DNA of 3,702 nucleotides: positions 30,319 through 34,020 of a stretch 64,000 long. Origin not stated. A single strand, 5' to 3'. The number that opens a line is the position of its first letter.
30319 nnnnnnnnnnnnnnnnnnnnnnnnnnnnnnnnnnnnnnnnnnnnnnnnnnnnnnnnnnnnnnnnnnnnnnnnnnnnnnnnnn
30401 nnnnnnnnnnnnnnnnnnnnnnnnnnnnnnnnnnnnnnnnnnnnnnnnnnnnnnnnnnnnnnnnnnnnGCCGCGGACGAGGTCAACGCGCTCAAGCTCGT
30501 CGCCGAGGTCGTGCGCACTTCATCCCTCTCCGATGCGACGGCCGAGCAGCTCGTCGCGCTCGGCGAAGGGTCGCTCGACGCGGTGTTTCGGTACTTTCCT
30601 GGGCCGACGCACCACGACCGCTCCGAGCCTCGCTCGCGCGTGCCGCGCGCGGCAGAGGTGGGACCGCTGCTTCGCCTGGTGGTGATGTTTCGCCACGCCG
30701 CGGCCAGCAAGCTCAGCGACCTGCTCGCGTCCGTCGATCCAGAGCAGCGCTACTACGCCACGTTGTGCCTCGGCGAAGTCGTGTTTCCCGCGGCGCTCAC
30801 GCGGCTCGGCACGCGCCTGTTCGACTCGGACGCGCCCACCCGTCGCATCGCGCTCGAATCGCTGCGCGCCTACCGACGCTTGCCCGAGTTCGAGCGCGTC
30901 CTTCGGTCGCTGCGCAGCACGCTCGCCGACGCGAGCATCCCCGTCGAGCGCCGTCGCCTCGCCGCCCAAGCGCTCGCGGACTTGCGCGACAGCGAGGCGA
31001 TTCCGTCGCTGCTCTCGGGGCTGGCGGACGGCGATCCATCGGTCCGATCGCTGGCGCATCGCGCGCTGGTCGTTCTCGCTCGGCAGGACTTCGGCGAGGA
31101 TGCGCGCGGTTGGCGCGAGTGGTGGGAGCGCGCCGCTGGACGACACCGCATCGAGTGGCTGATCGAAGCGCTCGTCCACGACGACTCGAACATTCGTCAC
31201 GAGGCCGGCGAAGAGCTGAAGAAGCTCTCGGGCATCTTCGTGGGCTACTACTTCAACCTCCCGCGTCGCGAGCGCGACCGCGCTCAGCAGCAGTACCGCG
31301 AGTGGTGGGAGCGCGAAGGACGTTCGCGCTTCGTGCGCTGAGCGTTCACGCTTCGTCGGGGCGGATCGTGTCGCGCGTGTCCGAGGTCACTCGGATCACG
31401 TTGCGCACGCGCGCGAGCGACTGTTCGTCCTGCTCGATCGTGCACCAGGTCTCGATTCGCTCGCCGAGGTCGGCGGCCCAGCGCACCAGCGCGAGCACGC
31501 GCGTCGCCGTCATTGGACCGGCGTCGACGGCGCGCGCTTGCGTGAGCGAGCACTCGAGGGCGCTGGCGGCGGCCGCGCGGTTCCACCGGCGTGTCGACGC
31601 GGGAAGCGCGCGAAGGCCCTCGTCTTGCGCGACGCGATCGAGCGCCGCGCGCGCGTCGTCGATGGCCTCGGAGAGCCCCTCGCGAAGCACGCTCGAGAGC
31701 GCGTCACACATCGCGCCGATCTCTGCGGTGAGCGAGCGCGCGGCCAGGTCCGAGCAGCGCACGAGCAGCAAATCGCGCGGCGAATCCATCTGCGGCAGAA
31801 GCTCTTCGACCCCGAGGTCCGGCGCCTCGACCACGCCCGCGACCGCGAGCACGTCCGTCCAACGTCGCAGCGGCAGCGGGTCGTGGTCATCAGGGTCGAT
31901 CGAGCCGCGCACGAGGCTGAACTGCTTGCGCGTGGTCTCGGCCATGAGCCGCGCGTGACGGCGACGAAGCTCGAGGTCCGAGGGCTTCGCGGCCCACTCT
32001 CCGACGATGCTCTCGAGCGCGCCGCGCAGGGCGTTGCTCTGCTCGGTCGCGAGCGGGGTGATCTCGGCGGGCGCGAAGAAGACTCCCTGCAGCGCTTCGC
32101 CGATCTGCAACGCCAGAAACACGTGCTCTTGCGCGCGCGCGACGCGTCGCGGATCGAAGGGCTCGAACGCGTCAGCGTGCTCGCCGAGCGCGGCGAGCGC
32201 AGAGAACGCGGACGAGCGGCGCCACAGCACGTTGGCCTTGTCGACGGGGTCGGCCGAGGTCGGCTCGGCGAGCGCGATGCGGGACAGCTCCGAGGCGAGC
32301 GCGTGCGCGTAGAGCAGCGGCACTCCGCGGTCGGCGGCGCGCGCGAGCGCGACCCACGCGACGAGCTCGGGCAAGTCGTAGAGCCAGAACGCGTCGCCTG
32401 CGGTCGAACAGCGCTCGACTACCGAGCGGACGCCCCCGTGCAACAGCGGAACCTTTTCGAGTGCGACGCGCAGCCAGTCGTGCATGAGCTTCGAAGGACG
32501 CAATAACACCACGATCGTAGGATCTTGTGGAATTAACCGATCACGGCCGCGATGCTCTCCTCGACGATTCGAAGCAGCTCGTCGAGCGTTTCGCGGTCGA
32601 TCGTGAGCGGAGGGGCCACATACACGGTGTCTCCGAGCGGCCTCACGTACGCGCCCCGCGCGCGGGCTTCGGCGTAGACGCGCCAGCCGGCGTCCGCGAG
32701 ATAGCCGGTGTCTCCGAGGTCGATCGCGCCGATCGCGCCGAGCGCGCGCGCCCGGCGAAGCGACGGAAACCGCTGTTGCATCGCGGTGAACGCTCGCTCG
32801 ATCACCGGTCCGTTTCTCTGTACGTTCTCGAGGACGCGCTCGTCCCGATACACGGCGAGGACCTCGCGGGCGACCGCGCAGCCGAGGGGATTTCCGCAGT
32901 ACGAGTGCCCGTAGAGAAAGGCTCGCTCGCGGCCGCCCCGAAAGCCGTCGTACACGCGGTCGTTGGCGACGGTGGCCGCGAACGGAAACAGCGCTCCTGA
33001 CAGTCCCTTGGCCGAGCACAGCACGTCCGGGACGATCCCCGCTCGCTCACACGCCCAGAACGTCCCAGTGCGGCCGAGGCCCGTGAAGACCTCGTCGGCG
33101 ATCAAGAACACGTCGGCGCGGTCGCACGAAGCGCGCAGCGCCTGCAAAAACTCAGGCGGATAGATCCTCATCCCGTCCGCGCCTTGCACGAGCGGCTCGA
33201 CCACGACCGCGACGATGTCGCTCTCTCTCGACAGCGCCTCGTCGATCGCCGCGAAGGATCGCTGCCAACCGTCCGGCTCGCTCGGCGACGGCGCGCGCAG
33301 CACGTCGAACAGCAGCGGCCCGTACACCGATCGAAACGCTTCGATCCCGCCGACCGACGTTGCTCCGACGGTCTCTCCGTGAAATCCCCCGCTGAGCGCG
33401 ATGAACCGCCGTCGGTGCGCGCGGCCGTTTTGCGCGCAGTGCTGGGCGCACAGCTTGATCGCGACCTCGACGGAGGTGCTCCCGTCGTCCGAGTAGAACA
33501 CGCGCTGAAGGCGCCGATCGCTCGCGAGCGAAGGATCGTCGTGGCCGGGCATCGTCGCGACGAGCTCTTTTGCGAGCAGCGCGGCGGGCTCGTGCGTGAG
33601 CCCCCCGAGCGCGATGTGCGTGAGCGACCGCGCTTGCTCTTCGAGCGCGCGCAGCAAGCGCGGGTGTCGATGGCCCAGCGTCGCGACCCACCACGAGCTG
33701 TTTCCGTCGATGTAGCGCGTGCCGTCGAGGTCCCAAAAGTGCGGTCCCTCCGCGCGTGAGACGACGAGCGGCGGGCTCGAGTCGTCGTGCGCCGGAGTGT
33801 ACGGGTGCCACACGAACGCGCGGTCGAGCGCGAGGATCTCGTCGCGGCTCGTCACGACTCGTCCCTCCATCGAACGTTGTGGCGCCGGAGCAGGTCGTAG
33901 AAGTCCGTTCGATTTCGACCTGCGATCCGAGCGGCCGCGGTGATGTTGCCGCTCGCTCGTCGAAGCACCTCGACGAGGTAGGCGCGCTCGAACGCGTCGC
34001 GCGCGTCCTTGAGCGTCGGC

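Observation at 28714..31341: GspE-N (MshEN-like) + GAF + HEAT-repeat protein: candidate c-di-GMP-responsive regulator of unknown output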

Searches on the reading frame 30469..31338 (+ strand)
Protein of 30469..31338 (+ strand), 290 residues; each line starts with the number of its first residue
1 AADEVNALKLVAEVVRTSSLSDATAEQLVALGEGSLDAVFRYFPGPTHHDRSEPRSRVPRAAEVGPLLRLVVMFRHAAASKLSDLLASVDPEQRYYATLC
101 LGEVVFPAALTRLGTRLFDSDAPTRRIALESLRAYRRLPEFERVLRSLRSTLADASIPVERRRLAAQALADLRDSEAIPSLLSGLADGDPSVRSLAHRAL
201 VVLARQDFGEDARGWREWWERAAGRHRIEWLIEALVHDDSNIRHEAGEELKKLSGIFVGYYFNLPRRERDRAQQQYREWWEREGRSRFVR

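Call 45: search_solved_structures(query=A5, max_evalue=1, show_alignments=0)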
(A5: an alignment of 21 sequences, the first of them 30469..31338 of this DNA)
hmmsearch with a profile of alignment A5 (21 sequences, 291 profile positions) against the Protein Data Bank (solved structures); distinct sequences matched with E-value up to 1: 105 (the best 60 are shown).
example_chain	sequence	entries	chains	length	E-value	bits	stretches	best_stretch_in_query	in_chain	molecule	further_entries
4zv6_A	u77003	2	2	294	3e-52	181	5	78-204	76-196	AlphaRep-7 | alpha-Rep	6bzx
9sah_A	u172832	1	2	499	2.2e-45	158.5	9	78-203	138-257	E4-NB2 synthetic fusion protein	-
6fsq_A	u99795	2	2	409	3.3e-33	118.5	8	146-204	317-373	alphaRep A3_bGFPD | A3_bGFPD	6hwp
6ft5_A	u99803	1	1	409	6.3e-33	117.6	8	151-204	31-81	alphaRep A3_A3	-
4xl5_C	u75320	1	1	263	3.6e-27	98.6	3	78-204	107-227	bGFP-A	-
6gwc_C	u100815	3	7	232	1.2e-24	90.4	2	78-204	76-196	iE5 ALPHAREP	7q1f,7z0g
7p0h_A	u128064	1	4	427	9.1e-22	80.9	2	78-204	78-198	Helicobacter pylori ComF fused to an artificial alphaREP crystallization helper (named B2)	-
6gwd_G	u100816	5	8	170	4.7e-19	72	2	83-204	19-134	iiH5 ALPHAREP | iih5 Alpha Repeating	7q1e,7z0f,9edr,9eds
8aw4_B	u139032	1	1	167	2e-18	70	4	144-199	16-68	ALPHAREP bGFPD-YY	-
8aw4_A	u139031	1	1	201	2.5e-18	69.6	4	145-204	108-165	ALPHAREP bB-E3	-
3ltj_A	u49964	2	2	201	2.7e-18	69.5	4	148-203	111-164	AlphaRep-4 | bA3-2: binder of A3 protein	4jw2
6gx7_E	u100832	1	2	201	6e-18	68.4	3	149-204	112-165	iiiA5 ALPHAREP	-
5dcq_A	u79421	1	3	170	1.3e-17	67.3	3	145-204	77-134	artificial repeat proteins (alphaREP3)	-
9rhz_A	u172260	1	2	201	1.8e-17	66.8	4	136-203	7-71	ALPHAREP bE5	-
3ltm_A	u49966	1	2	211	2.5e-17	66.3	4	149-203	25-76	Alpha-Rep4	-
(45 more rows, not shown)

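Call 56: predict_structure(alignment_id=A5)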
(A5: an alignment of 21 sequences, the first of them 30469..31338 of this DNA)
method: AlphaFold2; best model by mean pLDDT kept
length: 290 residues; sequences in the alignment: 21
mean_pLDDT: 93.3   pTM: 0.86
mean pLDDT of the five models: 93.3, 93.0, 92.9, 92.4, 91.7
residues with pLDDT >= 90: 254; 70-90: 34; 50-70: 2; < 50: 0
segments of 3 or more residues with pLDDT < 50: none
pLDDT, mean of each block of 10 residues (from residue 1): 87 96 95 92 93 85 95 94 97 97 94 96 95 92 97 97 98 95 96 98 95 95 92 93 94 86 85 94 86
secondary structure, 60 per line:
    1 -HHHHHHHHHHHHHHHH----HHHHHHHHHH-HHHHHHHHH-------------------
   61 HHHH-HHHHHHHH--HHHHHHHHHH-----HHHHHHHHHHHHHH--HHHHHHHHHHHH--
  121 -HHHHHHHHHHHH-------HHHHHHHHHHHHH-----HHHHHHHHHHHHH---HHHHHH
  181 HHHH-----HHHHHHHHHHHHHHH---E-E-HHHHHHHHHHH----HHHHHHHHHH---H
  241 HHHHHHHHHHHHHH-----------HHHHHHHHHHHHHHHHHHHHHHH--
elements in order: H2-17 H22-31 H33-41 H61-64 H66-73 H76-85 H91-104 H107-118 H122-133 H141-153 H159-171 H175-184 H190-204 H212-222 H227-236 H240-254 H266-288

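Call 67: fold_search(model_id=the predicted structure, library=pdb)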
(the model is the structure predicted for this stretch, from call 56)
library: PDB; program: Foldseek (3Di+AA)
matches with E <= 10: 1460; with E <= 0.001: 34
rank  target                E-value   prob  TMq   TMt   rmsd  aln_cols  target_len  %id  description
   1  6fsq                  8.3e-05  1.00  0.35  0.29  11.4       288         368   22  Structure of A3_bGFPD, an artificial bi-domain protein based on two different alphaRep domains : A3 and a GFP binding do (released 2018-08-08)
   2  4hxt                  8.7e-05  1.00  0.34  0.38  10.1       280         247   20  Crystal Structure of Engineered Protein. Northeast Structural Genomics Consortium Target OR329 (released 2012-11-21)
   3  4rv1_D                1.2e-04  1.00  0.41  0.31  10.9       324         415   17  Crystal Structure of Engineered Protein. Northeast Structural Genomics Consortium (NESG) Target OR497. (released 2014-12-10)
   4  6bzx_A                1.3e-04  1.00  0.44  0.45   9.0       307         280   21  Structure of the artificial complex alpha-Rep/Octarellin V.1 crystallized by counter diffusion in a capillary (released 2019-01-09)
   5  4zv6_A                1.5e-04  1.00  0.45  0.46   9.2       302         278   21  Crystal structure of the artificial alpharep-7 octarellinV.1 complex (released 2016-05-25)
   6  4rv1_C                1.5e-04  1.00  0.40  0.31  10.4       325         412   18  Crystal Structure of Engineered Protein. Northeast Structural Genomics Consortium (NESG) Target OR497. (released 2014-12-10)
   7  7q1f_T                1.5e-04  1.00  0.41  0.50   9.4       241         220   24  CPAP:TUBULIN:IE5 ALPHAREP COMPLEX (released 2022-04-20)
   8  5mfd_G                1.6e-04  1.00  0.39  0.36  11.0       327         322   14  Designed armadillo repeat protein YIIIM''6AII in complex with pD_(KR)5 (released 2017-07-19)
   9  6gwc_C                1.9e-04  1.00  0.40  0.51   8.8       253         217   23  Tubulin:iE5 alphaRep complex (released 2019-01-30)
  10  7q1f_C                2.0e-04  1.00  0.40  0.50   9.2       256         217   23  CPAP:TUBULIN:IE5 ALPHAREP COMPLEX (released 2022-04-20)
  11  7p0h_A                2.1e-04  1.00  0.37  0.28   7.8       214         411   26  Crystal structure of Helicobacter pylori ComF fused to an artificial alphaREP crystallization helper(named B2) (released 2022-04-06)
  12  7z0g_C                2.1e-04  1.00  0.40  0.50   9.6       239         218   24  CPAP:TUBULIN:IE5 ALPHAREP COMPLEX P1 SPACE GROUP (released 2022-04-13)
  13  7z0g_T                2.2e-04  1.00  0.40  0.50   9.6       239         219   24  CPAP:TUBULIN:IE5 ALPHAREP COMPLEX P1 SPACE GROUP (released 2022-04-13)
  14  4rv1_B                2.5e-04  1.00  0.41  0.31  10.2       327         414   17  Crystal Structure of Engineered Protein. Northeast Structural Genomics Consortium (NESG) Target OR497. (released 2014-12-10)
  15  5mfd_A                2.6e-04  1.00  0.40  0.37  10.9       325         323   15  Designed armadillo repeat protein YIIIM''6AII in complex with pD_(KR)5 (released 2017-07-19)
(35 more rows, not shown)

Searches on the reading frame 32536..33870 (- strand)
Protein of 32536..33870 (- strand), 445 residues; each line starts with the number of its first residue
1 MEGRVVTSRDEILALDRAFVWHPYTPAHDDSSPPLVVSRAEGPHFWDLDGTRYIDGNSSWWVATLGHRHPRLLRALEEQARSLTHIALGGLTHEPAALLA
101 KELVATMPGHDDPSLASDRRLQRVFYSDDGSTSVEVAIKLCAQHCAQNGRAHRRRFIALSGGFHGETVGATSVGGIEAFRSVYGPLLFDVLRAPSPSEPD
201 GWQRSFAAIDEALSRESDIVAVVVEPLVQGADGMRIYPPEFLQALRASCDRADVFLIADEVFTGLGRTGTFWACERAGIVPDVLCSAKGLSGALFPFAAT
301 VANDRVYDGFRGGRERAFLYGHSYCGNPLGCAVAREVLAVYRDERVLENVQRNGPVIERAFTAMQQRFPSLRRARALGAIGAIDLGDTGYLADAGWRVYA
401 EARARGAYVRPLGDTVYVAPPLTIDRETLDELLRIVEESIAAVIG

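Call 35: search_protein_families(library=pfam, proteins=[window:32536-33870:-], max_evalue=0.001)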
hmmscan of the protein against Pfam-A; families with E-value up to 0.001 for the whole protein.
window:32536-33870:- (445 aa): 1 family
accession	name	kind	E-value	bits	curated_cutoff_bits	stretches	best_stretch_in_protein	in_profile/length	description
PF00202.27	Aminotran_3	-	7.8e-97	324.9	30.5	1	29-438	5-401/403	Aminotransferase class-III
